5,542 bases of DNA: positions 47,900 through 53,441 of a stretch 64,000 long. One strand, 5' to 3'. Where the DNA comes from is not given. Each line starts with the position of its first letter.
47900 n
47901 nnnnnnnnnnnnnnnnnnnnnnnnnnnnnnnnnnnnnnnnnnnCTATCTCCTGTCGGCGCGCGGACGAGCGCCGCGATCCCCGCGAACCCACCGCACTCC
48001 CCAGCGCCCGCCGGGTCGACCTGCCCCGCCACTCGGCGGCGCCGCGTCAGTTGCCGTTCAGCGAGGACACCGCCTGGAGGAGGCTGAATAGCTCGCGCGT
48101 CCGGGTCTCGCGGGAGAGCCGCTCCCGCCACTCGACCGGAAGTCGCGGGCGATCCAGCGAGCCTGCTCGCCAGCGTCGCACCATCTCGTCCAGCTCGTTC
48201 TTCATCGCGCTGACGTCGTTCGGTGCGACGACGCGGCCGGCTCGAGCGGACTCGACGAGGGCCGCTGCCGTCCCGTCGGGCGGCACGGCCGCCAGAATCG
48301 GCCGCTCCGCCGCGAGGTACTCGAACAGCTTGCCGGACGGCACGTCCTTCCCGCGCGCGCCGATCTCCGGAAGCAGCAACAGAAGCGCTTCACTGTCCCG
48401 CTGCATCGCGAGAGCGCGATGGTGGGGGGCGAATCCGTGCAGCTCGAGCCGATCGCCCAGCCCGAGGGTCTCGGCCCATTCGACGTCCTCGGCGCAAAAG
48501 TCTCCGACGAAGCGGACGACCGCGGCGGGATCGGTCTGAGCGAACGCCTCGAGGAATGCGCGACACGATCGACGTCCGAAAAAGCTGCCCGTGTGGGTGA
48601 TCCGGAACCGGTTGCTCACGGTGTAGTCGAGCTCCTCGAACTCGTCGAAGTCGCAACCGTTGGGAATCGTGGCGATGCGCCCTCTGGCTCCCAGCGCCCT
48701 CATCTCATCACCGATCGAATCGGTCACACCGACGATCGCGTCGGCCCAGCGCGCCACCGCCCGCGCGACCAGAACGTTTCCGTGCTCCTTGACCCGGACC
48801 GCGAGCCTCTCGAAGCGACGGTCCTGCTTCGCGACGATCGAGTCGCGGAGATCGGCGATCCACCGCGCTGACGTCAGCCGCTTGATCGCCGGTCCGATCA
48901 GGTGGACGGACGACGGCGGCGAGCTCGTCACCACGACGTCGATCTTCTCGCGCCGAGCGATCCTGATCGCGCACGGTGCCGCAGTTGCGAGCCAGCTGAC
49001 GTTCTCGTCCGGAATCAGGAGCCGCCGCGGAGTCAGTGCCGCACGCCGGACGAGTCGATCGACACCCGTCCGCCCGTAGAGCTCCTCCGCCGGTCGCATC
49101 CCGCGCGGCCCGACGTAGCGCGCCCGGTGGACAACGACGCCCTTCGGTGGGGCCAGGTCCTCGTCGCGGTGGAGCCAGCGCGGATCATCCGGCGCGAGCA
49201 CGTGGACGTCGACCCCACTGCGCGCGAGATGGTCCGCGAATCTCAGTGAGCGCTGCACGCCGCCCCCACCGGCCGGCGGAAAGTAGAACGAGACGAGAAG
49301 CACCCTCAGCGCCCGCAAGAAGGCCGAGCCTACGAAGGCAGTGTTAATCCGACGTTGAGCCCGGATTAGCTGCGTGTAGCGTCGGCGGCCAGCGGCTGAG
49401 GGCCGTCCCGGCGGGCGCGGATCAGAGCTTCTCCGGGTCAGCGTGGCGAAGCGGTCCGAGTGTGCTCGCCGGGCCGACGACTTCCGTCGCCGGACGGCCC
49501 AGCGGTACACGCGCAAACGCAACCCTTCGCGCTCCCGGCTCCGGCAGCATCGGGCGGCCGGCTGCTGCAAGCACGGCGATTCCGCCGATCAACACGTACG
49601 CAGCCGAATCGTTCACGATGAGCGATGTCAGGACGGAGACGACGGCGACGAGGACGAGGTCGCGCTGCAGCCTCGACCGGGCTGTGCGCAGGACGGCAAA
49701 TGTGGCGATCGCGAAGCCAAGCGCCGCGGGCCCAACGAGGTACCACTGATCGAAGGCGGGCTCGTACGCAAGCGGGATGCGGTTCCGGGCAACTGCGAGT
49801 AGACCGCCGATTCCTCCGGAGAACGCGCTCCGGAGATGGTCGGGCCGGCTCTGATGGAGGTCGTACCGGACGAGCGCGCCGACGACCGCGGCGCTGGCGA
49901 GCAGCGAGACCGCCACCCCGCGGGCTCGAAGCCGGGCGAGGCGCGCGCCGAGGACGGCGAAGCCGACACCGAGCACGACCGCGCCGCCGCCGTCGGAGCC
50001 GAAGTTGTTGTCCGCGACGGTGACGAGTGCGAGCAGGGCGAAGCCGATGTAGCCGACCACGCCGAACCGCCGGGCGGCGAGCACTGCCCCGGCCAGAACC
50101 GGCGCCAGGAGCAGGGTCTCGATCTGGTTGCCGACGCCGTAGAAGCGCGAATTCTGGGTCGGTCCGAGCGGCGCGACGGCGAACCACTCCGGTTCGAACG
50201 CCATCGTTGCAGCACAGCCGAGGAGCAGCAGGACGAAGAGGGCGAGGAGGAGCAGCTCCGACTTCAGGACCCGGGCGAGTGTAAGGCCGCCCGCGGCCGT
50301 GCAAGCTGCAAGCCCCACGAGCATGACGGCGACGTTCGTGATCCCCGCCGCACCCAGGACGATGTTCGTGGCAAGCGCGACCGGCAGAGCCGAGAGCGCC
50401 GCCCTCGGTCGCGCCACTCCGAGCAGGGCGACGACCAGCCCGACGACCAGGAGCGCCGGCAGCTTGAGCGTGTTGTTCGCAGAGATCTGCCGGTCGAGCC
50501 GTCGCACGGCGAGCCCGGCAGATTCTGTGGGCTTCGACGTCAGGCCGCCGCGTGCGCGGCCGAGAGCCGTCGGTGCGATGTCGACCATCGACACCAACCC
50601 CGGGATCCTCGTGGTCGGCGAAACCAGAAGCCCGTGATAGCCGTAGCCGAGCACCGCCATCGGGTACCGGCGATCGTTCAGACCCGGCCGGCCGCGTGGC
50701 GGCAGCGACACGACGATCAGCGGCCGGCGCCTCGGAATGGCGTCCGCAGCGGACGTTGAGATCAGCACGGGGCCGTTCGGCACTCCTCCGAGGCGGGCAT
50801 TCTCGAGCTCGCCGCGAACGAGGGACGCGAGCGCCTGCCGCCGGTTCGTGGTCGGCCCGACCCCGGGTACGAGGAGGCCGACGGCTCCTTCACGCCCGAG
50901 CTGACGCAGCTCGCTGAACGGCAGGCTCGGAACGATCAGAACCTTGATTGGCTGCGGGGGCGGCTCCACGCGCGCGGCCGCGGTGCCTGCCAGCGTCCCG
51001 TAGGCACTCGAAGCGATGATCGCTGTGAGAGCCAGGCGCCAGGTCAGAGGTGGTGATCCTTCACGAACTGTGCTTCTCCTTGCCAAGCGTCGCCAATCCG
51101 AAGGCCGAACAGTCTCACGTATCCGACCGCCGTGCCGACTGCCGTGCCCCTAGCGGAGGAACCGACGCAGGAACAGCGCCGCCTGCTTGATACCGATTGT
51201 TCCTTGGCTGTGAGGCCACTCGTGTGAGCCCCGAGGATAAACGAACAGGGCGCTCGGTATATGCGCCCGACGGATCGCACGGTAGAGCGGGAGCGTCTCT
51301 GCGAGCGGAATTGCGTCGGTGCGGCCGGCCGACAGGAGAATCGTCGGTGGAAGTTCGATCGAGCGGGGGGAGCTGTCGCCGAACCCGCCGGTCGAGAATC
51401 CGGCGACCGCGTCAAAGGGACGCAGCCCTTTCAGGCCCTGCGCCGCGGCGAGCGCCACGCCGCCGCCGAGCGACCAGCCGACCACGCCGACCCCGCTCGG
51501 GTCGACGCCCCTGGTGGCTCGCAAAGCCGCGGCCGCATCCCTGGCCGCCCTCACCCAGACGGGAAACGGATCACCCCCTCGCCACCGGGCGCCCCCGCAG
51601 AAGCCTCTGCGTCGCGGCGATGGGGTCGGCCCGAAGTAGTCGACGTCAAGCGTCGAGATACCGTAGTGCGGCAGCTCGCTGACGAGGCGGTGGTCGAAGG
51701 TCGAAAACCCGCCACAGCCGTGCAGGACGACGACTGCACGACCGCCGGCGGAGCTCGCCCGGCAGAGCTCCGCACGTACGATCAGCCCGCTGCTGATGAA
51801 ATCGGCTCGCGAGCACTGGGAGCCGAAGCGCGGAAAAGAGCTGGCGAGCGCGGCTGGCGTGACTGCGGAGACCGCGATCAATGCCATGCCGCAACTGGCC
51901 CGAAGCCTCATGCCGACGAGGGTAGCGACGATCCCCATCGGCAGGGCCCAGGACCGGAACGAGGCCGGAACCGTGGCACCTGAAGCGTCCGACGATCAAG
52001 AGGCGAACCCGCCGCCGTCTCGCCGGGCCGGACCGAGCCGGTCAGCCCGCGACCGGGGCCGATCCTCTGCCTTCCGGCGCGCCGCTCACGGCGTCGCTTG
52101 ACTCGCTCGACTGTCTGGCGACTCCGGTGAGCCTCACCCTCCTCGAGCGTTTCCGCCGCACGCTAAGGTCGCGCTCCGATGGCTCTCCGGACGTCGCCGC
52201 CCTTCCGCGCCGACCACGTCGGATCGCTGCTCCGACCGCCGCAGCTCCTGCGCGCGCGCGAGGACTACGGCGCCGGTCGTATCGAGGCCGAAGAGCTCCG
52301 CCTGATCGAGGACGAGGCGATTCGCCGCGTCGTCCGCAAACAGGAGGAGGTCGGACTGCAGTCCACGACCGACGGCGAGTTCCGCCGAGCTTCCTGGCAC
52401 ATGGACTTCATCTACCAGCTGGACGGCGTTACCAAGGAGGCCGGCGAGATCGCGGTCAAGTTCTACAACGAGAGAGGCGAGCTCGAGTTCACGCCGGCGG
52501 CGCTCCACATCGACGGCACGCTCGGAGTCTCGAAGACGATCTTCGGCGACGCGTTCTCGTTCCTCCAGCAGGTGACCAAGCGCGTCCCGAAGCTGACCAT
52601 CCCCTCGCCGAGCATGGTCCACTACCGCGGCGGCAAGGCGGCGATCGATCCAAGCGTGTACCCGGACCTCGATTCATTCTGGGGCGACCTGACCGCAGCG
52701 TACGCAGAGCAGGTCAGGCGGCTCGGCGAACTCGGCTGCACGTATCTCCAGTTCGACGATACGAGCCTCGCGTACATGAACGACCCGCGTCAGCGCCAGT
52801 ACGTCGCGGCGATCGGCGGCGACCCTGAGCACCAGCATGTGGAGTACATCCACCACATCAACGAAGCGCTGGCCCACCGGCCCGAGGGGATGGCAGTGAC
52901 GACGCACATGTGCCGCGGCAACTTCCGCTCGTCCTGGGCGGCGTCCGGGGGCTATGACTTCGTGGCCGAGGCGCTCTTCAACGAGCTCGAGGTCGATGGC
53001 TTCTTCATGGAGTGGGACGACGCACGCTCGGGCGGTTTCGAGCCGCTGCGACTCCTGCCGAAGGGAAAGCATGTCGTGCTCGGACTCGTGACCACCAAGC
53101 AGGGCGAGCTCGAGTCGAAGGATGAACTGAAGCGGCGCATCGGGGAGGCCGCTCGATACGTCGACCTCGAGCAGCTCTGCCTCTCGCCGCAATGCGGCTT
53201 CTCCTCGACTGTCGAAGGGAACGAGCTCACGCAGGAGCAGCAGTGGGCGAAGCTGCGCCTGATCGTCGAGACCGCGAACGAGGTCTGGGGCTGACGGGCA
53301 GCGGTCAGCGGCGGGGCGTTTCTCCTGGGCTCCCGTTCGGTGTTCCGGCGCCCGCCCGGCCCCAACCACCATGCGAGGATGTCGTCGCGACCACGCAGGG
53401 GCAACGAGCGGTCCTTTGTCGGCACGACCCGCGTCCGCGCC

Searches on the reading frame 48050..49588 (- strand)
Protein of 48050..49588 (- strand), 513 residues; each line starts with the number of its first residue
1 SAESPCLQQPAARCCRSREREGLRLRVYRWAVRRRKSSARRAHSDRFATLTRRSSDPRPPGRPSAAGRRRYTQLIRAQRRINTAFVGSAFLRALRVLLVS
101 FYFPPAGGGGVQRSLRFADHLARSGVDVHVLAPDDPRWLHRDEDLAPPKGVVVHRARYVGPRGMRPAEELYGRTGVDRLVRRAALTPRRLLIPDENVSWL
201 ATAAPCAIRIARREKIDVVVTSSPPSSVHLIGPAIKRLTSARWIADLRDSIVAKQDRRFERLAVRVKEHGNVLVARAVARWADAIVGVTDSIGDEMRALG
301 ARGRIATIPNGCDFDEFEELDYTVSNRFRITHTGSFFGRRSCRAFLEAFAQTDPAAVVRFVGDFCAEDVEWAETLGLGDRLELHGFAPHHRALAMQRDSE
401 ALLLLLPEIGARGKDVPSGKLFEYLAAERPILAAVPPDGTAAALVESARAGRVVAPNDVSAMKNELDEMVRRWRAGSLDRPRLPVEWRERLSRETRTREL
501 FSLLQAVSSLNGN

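Call 69: search_protein_families(library=pfam, proteins=[window:48050-49588:-], max_evalue=0.00001)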
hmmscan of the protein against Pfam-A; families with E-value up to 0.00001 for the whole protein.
window:48050-49588:- (513 aa): 3 families
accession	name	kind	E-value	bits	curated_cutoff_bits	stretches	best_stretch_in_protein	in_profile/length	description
PF13579.12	Glyco_trans_4_4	-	3.4e-13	50.7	29.7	1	108-311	1-158/158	Glycosyl transferase 4-like domain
PF13439.12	Glyco_transf_4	-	5.2e-12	46.6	28.5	1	108-315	2-169/170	Glycosyltransferase Family 4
PF13692.12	Glyco_trans_1_4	-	2.6e-06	28.2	27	0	329-470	3-140/142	Glycosyl transferases group 1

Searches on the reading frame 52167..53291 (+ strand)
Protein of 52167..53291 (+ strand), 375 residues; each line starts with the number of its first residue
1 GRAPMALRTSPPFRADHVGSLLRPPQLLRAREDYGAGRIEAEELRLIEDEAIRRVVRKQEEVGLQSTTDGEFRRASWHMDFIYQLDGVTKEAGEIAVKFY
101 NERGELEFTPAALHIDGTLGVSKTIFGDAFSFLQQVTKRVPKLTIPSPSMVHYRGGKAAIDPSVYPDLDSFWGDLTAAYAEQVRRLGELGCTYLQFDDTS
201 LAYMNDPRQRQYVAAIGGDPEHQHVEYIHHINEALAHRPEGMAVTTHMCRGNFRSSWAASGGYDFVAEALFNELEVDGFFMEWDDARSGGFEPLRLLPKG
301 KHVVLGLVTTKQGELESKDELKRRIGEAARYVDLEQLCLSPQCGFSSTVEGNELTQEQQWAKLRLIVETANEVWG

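Call 69: search_protein_families(library=pfam, proteins=[window:52167-53291:+], max_evalue=0.00001)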
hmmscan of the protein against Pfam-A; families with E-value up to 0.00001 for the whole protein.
window:52167-53291:+ (375 aa): 1 family
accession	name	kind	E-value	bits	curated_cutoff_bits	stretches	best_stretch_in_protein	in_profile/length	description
PF01717.24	Meth_synt_2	-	5.2e-15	56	21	1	18-371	6-323/324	Cobalamin-independent synthase, Catalytic domain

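Call 75: search_protein_families(library=ncbifam, proteins=[window:52167-53291:+], max_evalue=1e-10)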
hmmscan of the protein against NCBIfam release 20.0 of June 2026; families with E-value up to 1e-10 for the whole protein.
window:52167-53291:+ (375 aa): 4 families
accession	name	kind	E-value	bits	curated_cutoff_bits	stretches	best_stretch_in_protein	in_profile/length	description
NF005085.0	PRK06520.1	subfamily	7.7e-133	443.1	313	1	8-374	3-368/368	5-methyltetrahydropteroyltriglutamate--homocysteine S-methyltransferase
NF004875.0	PRK06233.1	equivalog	2.3e-98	329.4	576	1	8-374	5-372/373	vitamin B12 independent methionine synthase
NF003317.0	PRK04326.1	equivalog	1.1e-22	80.7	406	1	12-373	8-322/340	methionine synthase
NF006589.0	PRK09121.1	equivalog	2e-12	46.8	392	1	16-347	8-316/342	methionine synthase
